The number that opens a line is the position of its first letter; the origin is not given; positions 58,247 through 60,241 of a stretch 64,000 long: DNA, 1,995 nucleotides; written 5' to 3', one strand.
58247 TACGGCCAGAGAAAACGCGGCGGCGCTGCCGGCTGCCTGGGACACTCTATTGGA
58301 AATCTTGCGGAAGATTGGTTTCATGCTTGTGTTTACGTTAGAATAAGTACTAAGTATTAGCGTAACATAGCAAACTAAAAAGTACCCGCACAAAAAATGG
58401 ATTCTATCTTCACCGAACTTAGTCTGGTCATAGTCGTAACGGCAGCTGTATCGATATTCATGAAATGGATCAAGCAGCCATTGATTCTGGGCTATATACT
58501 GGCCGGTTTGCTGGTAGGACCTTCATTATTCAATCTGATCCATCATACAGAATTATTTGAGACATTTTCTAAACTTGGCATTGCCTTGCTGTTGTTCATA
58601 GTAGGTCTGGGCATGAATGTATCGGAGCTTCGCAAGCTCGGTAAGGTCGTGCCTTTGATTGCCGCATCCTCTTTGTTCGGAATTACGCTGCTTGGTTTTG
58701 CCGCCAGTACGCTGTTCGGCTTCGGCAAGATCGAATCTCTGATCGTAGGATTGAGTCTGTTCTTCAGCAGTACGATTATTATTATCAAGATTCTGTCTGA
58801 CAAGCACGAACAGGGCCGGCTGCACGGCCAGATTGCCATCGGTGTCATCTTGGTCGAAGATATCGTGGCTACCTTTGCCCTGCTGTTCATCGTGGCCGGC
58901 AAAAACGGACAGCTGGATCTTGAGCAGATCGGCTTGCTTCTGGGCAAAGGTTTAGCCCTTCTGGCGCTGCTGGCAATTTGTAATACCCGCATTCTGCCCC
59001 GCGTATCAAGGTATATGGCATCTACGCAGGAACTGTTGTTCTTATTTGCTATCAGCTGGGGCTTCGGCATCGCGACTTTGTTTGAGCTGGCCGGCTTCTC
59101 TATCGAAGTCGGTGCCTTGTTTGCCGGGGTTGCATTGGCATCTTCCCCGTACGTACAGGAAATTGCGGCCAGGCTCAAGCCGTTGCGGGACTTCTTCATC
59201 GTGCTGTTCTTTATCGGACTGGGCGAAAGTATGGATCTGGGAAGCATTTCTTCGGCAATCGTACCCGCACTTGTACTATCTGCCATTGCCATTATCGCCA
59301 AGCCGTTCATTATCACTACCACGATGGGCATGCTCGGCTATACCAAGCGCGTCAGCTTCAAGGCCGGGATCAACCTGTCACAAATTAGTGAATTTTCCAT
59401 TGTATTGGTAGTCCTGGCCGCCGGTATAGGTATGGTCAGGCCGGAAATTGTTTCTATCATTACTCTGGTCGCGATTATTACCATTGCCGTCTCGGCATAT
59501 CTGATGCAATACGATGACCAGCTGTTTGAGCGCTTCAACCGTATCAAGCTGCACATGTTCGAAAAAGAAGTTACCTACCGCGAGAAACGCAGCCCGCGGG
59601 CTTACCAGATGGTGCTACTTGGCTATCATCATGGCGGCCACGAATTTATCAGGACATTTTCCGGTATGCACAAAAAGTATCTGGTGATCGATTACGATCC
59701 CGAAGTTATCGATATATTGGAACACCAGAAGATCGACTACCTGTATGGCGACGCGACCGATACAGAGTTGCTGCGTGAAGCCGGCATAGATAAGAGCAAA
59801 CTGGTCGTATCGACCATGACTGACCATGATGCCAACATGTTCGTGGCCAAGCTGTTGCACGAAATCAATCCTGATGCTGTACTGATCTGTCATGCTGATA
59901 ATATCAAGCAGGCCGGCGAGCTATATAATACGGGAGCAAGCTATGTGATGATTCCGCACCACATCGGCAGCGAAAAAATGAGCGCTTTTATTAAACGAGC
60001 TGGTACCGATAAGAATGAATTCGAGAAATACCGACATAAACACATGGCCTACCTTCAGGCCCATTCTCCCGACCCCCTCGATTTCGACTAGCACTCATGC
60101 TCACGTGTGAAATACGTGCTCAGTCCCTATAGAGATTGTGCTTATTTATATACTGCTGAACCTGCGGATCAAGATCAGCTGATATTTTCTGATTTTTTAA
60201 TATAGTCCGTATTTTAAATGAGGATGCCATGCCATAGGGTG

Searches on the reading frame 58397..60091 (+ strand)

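Call 58: search_protein_families(library=pfam, proteins=[window:58397-60091:+], max_evalue=0.0001)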
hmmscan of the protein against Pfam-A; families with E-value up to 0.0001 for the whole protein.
window:58397-60091:+ (564 aa): 2 families
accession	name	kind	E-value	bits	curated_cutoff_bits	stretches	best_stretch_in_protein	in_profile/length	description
PF00999.27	Na_H_Exchanger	-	4.4e-51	174.3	26.2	1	13-368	4-372/375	Sodium/hydrogen exchanger, transmembrane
PF02254.24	TrkA_N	-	1.5e-21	77.3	23.8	1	406-520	2-116/116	TrkA-N domain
